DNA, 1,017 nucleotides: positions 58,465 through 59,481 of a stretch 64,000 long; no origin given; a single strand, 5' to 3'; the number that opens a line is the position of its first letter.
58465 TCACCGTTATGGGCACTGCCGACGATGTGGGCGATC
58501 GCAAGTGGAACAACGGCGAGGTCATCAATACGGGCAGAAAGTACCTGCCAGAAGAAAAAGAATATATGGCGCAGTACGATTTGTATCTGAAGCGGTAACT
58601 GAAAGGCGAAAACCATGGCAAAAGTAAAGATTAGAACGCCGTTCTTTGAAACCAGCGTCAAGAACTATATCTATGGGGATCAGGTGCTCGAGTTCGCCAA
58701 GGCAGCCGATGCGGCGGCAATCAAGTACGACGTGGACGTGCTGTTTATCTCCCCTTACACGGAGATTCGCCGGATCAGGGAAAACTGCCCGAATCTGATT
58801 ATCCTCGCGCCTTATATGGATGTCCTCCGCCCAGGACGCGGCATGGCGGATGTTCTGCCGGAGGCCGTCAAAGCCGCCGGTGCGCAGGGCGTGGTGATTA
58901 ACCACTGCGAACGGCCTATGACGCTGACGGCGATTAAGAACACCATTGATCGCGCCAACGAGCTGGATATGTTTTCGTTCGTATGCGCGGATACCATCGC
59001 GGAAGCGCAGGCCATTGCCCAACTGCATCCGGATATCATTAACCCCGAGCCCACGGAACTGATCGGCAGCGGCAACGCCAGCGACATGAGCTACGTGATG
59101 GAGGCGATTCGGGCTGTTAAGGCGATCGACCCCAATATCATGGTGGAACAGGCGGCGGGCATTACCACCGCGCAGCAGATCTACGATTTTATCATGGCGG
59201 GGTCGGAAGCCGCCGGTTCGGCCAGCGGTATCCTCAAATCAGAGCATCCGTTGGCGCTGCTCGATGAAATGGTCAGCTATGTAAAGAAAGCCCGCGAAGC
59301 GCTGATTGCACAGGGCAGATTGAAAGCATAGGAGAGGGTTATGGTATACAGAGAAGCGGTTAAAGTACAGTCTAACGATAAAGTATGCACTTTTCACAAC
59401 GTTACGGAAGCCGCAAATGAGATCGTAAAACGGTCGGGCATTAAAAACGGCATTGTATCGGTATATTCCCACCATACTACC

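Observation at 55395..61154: Unusual sugar-catabolic gene set: AraA/FucI-like isomerase, URO-D-like protein, two YjbQ paralogs flanking a divergent TIM paralog, RPE-like 3-epimerase and SIS isomerase behind a LacI-controlled ribose-type ABC transporter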

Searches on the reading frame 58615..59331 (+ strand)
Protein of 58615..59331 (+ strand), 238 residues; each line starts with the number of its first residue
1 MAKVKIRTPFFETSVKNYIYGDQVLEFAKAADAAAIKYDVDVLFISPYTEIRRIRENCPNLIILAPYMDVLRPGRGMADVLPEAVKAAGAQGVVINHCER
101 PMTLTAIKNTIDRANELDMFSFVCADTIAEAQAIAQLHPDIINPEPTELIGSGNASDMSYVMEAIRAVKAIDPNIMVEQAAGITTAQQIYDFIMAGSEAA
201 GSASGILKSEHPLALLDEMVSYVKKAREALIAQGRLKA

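Call 4: search_protein_families(library=pfam, proteins=[window:58615-59331:+], max_evalue=0.01)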
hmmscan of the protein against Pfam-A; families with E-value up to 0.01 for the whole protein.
window:58615-59331:+ (238 aa): 1 family
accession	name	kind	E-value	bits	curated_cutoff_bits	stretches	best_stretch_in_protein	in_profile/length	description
PF00121.24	TIM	-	3.2e-13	50.2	20.1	1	15-176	7-194/245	Triosephosphate isomerase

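Call 5: search_protein_families(library=ncbifam, proteins=[window:58615-59331:+], max_evalue=0.01)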
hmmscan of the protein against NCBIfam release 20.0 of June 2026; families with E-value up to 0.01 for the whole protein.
window:58615-59331:+ (238 aa): 3 families
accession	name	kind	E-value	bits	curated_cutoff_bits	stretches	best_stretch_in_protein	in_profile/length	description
NF003302.0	PRK04302.1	subfamily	9e-44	149.9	132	1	8-222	3-221/223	triose-phosphate isomerase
TIGR00419.1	tim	equivalog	4.4e-19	69.2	130.6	1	24-210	16-228/228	triose-phosphate isomerase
NF006600.0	PRK09140.1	subfamily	0.0013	18.1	207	1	84-219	79-196/210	2-dehydro-3-deoxy-6-phosphogalactonate aldolase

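Call 6: find_encoding_contigs(protein=window:58615-59331:+, flank=10000, max_places=10)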
Protein window:58615-59331:+ (238 aa): 5 contigs read that carry it; 2 places shown.
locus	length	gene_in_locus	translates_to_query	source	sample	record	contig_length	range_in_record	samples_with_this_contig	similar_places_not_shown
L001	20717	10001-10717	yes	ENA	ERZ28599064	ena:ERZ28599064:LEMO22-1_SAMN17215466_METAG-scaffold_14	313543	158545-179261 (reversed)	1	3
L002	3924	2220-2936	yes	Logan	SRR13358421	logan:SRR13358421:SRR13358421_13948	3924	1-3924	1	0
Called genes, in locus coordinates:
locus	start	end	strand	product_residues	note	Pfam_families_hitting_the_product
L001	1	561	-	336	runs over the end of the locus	PF14486:DUF4432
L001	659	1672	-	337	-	PF04909:Amidohydro_2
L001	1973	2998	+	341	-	PF00356:LacI (weak), PF13407:Peripla_BP_4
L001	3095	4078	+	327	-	PF02653:BPD_transp_2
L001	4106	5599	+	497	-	PF02463:SMC_N (faint), PF00005:ABC_tran, PF09818:ABC_ATPase (faint), PF13304:AAA_21 (faint), PF00005:ABC_tran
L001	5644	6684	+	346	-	PF00532:Peripla_BP_1, PF13407:Peripla_BP_4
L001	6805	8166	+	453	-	PF02610:AraA_N (weak), PF24856:AraA_central, PF11762:Arabinose_Iso_C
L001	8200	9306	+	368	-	PF01208:URO-D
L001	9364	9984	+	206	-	PF01894:YjbQ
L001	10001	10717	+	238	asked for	PF00121:TIM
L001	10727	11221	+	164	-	PF01894:YjbQ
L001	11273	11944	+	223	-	PF00834:Ribul_P_3_epim, PF00977:His_biosynth (faint), PF00215:OMPdecase (faint)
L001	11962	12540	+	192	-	PF01380:SIS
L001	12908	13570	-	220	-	PF01895:PhoU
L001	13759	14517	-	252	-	PF00005:ABC_tran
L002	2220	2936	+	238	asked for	PF00121:TIM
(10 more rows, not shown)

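Call 7: search_solved_structures(query=window:58615-59331:+, max_evalue=0.001, show_alignments=2)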
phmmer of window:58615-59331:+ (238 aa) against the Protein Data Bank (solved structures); distinct sequences matched with E-value up to 0.001: 4.
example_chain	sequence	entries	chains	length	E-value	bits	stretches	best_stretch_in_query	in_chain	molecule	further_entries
1hg3_A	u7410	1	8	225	6.6e-31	111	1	5-221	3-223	TRIOSEPHOSPHATE ISOMERASE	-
2h6r_A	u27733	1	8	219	4e-27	98.6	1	17-222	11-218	Triosephosphate isomerase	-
1w0m_A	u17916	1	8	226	6.9e-19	71.7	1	19-221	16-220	TRIOSEPHOSPHATE ISOMERASE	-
5csr_A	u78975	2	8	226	6.8e-13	52.1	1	56-221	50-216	Triosephosphate isomerase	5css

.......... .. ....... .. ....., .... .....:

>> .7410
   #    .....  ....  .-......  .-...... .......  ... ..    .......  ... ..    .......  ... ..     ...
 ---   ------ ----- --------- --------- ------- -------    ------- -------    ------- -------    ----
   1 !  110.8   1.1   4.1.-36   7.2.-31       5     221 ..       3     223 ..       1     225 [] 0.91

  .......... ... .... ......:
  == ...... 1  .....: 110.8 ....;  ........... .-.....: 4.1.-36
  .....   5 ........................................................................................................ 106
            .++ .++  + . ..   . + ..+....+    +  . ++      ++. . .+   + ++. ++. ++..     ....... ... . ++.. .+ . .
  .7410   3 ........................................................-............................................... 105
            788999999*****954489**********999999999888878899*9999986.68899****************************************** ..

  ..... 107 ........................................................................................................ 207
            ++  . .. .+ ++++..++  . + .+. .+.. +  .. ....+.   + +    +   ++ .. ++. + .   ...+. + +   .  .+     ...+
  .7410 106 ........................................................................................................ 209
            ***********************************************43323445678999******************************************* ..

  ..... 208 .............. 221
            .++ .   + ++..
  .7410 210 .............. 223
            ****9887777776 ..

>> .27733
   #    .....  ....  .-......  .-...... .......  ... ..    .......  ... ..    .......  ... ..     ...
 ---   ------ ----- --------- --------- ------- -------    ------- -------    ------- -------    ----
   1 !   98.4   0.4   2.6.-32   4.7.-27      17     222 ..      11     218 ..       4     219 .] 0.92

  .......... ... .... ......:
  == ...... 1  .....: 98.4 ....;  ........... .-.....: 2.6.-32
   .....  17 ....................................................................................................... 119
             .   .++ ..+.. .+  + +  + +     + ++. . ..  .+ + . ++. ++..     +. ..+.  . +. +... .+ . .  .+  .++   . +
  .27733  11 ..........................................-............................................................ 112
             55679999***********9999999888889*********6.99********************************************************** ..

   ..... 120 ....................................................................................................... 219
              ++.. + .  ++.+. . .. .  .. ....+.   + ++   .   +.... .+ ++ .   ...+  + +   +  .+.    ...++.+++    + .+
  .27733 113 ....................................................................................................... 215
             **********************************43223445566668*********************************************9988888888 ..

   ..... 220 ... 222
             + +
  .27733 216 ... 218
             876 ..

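Call 8: find_homologous_proteins(query=window:58615-59331:+, max_evalue=1e-10)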
Query window:58615-59331:+ (238 aa): 3906 proteins with E <= 1e-10 among 6561 candidates; the best 120 are listed.
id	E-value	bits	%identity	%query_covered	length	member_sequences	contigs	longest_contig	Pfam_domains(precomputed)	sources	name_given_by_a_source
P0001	5.0e-149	512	100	100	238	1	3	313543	PF00121.25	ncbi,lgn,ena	-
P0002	1.0e-139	481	94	100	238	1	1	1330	PF00121.25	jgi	jgi:triosephosphate isomerase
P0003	1.6e-136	471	92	99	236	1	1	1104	PF00121.25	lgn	-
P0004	3.4e-136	470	92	100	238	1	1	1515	PF00121.25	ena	-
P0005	5.0e-135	466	92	100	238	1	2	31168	PF00121.25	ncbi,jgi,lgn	ncbi:MAG: triose-phosphate isomerase [Christensenellales bacterium]|jgi:triosephosphate isomerase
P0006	1.3e-134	465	91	100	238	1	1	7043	PF00121.25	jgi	jgi:triosephosphate isomerase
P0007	1.9e-134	464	90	100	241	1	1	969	PF00121.25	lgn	-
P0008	4.0e-134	463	90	100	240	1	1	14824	PF00121.25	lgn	-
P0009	5.9e-134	463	91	99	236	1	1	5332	PF00121.25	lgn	-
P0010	7.1e-134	462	90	100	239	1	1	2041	PF00121.25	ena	-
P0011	2.8e-133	460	90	99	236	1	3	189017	PF00121.25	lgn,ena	-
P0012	5.4e-133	459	90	99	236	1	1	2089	PF00121.25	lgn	-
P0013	1.3e-132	458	90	99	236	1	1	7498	PF00121.25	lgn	-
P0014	2.5e-132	457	89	100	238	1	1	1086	PF00121.25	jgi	jgi:triosephosphate isomerase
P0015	3.6e-132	457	89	100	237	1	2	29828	PF00121.25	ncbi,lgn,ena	-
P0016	4.5e-132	456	90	99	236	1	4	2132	PF00121.25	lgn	-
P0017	4.9e-132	456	89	99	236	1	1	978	PF00121.25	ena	-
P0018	6.9e-132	456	89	99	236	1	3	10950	PF00121.25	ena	-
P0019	7.1e-132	456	89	99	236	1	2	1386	PF00121.25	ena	-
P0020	8.8e-132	455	89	99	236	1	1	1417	PF00121.25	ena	-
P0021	1.0e-131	455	90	99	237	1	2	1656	PF00121.25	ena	-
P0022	1.2e-131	455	89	99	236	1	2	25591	PF00121.25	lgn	-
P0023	1.3e-131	455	89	99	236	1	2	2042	PF00121.25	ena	-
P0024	2.5e-131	454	89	100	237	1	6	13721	PF00121.25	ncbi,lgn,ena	-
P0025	4.8e-131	453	89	100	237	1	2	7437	PF00121.25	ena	-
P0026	6.4e-131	453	89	99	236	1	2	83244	PF00121.25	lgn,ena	-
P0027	6.6e-131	453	89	99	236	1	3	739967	PF00121.25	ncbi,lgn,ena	-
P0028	1.2e-130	452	89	100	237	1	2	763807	PF00121.25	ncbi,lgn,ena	-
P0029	2.2e-130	451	89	99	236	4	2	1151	PF00121.25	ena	-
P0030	2.6e-130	451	89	100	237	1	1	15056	PF00121.25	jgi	-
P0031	5.3e-130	450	88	100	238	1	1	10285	PF00121.25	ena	-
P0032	6.4e-130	449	88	100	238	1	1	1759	PF00121.25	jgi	-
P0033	7.5e-130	449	88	99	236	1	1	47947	PF00121.25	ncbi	-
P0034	1.6e-129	448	88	99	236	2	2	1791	PF00121.25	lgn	-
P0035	2.1e-129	448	87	100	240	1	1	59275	PF00121.25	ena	-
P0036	4.1e-129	447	88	99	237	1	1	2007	PF00121.25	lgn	-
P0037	4.2e-129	447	88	99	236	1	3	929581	PF00121.25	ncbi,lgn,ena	-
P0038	1.6e-128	445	86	100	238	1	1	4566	PF00121.25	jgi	-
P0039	6.8e-128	443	87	100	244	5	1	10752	PF00121.25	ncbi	-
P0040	1.6e-127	442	87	100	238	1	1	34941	PF00121.25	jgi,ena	-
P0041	1.7e-127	441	85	98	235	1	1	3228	PF00121.25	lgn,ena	-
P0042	1.7e-127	441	86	99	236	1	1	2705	PF00121.25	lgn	-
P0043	3.8e-127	440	87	99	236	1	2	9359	PF00121.25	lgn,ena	-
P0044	4.8e-127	440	87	99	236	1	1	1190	PF00121.25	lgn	-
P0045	6.3e-127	440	85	99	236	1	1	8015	PF00121.25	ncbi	-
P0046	7.6e-127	439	86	99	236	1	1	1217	PF00121.25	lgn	-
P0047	1.9e-126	438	84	100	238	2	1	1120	PF00121.25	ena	-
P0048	2.0e-126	438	84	99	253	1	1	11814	PF00121.25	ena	-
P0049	2.9e-126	437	87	96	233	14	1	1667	PF00121.25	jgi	-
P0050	3.6e-126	437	85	100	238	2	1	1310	PF00121.25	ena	-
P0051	3.9e-125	434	86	99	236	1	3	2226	PF00121.25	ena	-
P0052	6.6e-125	433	85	99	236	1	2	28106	PF00121.25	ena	-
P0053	8.1e-125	433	86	99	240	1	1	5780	PF00121.25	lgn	-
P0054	1.6e-124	432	86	99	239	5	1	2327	PF00121.25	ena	-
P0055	1.7e-124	432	84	100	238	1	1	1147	PF00121.25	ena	-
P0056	2.3e-124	431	86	98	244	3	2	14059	PF00121.25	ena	-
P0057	3.6e-124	431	86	99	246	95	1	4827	PF00121.25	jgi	jgi:triosephosphate isomerase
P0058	5.3e-124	430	82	100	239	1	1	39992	PF00121.25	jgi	-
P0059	5.3e-124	430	86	96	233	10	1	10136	PF00121.25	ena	-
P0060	6.0e-124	430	85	99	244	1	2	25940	PF00121.25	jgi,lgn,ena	-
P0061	6.1e-124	430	83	99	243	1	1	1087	PF00121.25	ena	-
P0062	6.4e-124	430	83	99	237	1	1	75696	PF00121.25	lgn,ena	-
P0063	6.7e-124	430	83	100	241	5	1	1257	PF00121.25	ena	-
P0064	8.4e-124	429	84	100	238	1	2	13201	PF00121.25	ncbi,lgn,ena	-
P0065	9.2e-124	429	86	99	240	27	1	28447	PF00121.25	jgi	-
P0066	9.3e-124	429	87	98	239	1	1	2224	PF00121.25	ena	-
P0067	1.4e-123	429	82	100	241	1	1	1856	PF00121.25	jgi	-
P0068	1.5e-123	429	82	100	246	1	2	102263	PF00121.25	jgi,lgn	jgi:triosephosphate isomerase (TIM)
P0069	2.0e-123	428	85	98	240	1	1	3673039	PF00121.25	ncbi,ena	-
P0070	2.1e-123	428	84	99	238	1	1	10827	PF00121.25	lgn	-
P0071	2.9e-123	428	85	99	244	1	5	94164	PF00121.25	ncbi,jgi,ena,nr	ncbi:MAG: triose-phosphate isomerase [Eubacteriales bacterium]|jgi:triosephosphate isomerase|nr:trio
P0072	3.3e-123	427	86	98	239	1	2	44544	PF00121.25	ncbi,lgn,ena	-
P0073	4.5e-123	427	84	98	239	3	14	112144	PF00121.25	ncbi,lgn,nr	ncbi:MAG: triose-phosphate isomerase [Eubacteriales bacterium]|nr:triose-phosphate isomerase [Eubact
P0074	4.8e-123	427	86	98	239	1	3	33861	PF00121.25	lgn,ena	-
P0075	4.9e-123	427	84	99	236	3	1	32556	PF00121.25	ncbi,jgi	-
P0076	5.7e-123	427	85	98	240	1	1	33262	PF00121.25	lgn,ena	-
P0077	6.2e-123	426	86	98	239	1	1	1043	PF00121.25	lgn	-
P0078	8.1e-123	426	84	99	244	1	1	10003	PF00121.25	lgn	-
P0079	1.8e-122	425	85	99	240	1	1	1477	PF00121.25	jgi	jgi:triosephosphate isomerase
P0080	2.3e-122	425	85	98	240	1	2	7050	PF00121.25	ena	-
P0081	2.4e-122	425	84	97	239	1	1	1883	PF00121.25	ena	-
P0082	2.7e-122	424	84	99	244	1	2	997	PF00121.25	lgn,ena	-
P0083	3.3e-122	424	83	99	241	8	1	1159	PF00121.25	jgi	-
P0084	5.9e-122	423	83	99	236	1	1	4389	PF00121.25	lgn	-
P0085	6.8e-122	423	82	100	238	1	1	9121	PF00121.25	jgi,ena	-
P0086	1.1e-121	422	81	99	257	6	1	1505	PF00121.25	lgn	-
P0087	1.1e-121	422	84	100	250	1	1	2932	PF00121.25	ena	-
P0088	2.6e-121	421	82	99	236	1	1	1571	PF00121.25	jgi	-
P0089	2.6e-121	421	82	100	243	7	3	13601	PF00121.25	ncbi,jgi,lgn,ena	-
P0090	4.5e-121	420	80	99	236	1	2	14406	PF00121.25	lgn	-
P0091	6.0e-121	420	83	98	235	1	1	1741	PF00121.25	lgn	-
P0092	1.2e-120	419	81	99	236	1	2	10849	PF00121.25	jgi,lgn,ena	-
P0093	3.5e-120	418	81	100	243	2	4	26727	PF00121.25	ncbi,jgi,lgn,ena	-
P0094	3.7e-120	417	81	100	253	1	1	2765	PF00121.25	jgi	jgi:triosephosphate isomerase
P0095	3.8e-120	417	82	99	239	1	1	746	PF00121.25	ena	-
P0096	4.9e-120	417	83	97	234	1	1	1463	PF00121.25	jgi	-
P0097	8.2e-120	416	82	98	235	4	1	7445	PF00121.25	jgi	jgi:triosephosphate isomerase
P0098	1.1e-119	416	81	99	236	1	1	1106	PF00121.25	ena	-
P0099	1.7e-119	415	80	99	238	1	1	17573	PF00121.25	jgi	-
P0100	2.5e-119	415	80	99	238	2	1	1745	PF00121.25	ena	-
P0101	2.6e-119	415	79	100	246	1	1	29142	PF00121.25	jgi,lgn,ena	-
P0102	2.8e-119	415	83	96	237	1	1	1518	PF00121.25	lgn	-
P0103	2.8e-119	415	79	100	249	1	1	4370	PF00121.25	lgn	-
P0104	5.0e-119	414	83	98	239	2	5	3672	PF00121.25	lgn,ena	-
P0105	6.2e-119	413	81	99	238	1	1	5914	PF00121.25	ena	-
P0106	1.0e-118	413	84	97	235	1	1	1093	PF00121.25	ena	-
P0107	1.3e-118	412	79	100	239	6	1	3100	PF00121.25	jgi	-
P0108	1.3e-118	412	80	100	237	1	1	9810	PF00121.25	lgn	-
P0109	2.7e-118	411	82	98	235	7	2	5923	PF00121.25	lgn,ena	-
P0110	4.0e-118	411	82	96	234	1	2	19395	PF00121.25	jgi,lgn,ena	-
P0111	4.3e-118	411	82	98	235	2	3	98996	PF00121.25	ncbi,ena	-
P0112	6.4e-118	410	82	98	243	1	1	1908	PF00121.25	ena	-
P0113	7.1e-118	410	80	99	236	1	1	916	PF00121.25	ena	-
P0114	1.1e-117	409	81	98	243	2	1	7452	PF00121.25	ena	-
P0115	1.9e-117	409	78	100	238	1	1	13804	PF00121.25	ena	-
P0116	1.9e-117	409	81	97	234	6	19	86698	PF00121.25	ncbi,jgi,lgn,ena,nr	ncbi:MAG: triose-phosphate isomerase [Clostridiales bacterium]|nr:triose-phosphate isomerase [Clostr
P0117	3.6e-117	408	79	98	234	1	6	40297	PF00121.25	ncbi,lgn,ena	-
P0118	5.5e-117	407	83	96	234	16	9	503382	PF00121.25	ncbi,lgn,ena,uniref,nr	ncbi:triose-phosphate isomerase [Christensenella intestinihominis]|uniref:triose-phosphate isomerase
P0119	9.1e-117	406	81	97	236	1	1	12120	PF00121.25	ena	-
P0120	4.1e-116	404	79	97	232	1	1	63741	PF00121.25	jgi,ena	-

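Call 12: find_related_loci(query=A1, collection=genome_contigs, flank=10000)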
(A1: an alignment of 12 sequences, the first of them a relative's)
Query A1 (238 aa) in genome_contigs; peptide patterns used: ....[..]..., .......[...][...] (x = any residue, [..] = any of these).
133 stretches matched a pattern; 50 encode a relative of the query (tblastn E <= 1e-3); 50 distinct loci.
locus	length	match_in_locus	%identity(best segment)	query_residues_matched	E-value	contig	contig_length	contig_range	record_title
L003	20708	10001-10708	89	1-236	2e-141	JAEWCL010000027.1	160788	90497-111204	MAG: Bacillota bacterium isolate OH_PBB_3 k127_1642951, whole genome shotgun sequence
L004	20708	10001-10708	88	1-236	1e-140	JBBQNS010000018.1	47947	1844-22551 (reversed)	MAG: Kiritimatiellia bacterium isolate Co_metawrap_267 Cmw_267_k141_28711490_length_47947_cov_17.9986, whole genome shot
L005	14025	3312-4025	92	1-238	2e-140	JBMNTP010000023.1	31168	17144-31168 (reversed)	MAG: Christensenellales bacterium isolate SBF912SR8HQ0005 scaffold_2486_c1, whole genome shotgun sequence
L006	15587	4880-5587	88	1-236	9e-140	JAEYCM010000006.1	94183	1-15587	MAG: Bacillota bacterium isolate OH_HFB_122 k127_541523, whole genome shotgun sequence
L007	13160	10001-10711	89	1-237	6e-138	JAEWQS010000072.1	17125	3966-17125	MAG: Bacillota bacterium isolate OH_SBrB_29 k127_699237, whole genome shotgun sequence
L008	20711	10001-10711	89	1-237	1e-135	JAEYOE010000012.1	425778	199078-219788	MAG: Bacillota bacterium isolate OH_CBB_13 k127_1023622, whole genome shotgun sequence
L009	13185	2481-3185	87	3-237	3e-135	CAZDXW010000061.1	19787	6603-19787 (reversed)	MAG TPA_asm: uncultured Christensenella sp. isolate binchicken_co152_37 genome assembly, contig: NODE_3048_length_19787_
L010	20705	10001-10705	87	3-237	7e-135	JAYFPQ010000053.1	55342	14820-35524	MAG: Christensenella sp. isolate CA_127_R1 c_CA_000000044961, whole genome shotgun sequence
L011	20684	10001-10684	87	3-230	6e-135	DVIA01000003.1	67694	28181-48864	MAG TPA_asm: Candidatus Pullichristensenella avicola isolate 10205 ChiHcolR34__C20414_L67694_SRR6323501, whole genome sh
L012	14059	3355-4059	87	3-237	5e-134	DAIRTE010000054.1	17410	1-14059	MAG TPA_asm: Clostridia bacterium isolate CTOTU7604 NODE_5313_length_17410_cov_10.252031, whole genome shotgun sequence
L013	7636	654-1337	87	3-230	5e-134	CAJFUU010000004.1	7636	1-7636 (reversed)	uncultured Clostridia bacterium isolate Coassembly_mag_558 genome assembly, contig: MAGpy_11413_min2k_bin_558_fak87_4175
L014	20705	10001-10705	86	3-237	9e-134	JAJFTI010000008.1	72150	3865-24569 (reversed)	MAG: Eubacteriales bacterium isolate bin.182 k141_3861310, whole genome shotgun sequence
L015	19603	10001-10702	86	3-236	4e-133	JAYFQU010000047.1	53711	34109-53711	MAG: Christensenella sp. isolate CA_33 c_CA_000000031936, whole genome shotgun sequence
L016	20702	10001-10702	84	3-236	2e-132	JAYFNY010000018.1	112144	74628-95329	MAG: Eubacteriales bacterium isolate 5C_59 c_5C_000000006567, whole genome shotgun sequence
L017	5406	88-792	85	3-237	3e-133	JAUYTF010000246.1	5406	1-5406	MAG: Eubacteriales bacterium isolate C8_concoct.bin.70 C8_k141_46525, whole genome shotgun sequence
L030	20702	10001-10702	79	3-236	1e-122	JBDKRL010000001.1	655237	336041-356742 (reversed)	MAG: Clostridiaceae bacterium isolate 5_bin.60 c_000000012408, whole genome shotgun sequence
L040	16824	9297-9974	74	3-228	7e-109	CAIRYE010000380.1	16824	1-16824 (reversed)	MAG: uncultured Anaerolineae bacterium isolate Loclat_bin-13074 genome assembly, contig: bin-13074:380/506, whole genome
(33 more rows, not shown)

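Call 32: search_protein_representatives(protein=window:58615-59331:+)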
Query: 238 residues. Proteins with E-value up to 0.001 (for the whole library): 1109; up to 1e-10: 598; up to 1e-30: 94. The best 150 are listed.
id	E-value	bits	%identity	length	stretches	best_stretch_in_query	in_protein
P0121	8.4e-90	316.6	64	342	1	12-230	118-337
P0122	9.9e-89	313.1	61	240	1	3-230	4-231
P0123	1.4e-71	257.0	79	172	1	65-226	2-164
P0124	1.0e-68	247.6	72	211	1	3-154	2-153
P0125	2.6e-68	246.3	64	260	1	57-230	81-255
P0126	1.9e-67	243.5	64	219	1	4-172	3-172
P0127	3.1e-67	242.8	72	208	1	15-177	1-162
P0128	1.3e-64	234.2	48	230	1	3-227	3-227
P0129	1.1e-63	231.2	70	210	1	4-155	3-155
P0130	1.7e-63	230.6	49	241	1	6-223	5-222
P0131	3.2e-63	229.7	75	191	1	68-208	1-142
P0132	1.6e-60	220.9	65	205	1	76-230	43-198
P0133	7.3e-58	212.2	65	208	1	79-231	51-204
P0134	1.3e-55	204.8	44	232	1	5-229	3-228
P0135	1.3e-52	195.0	42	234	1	3-229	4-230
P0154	2.2e-44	168.1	37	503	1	5-226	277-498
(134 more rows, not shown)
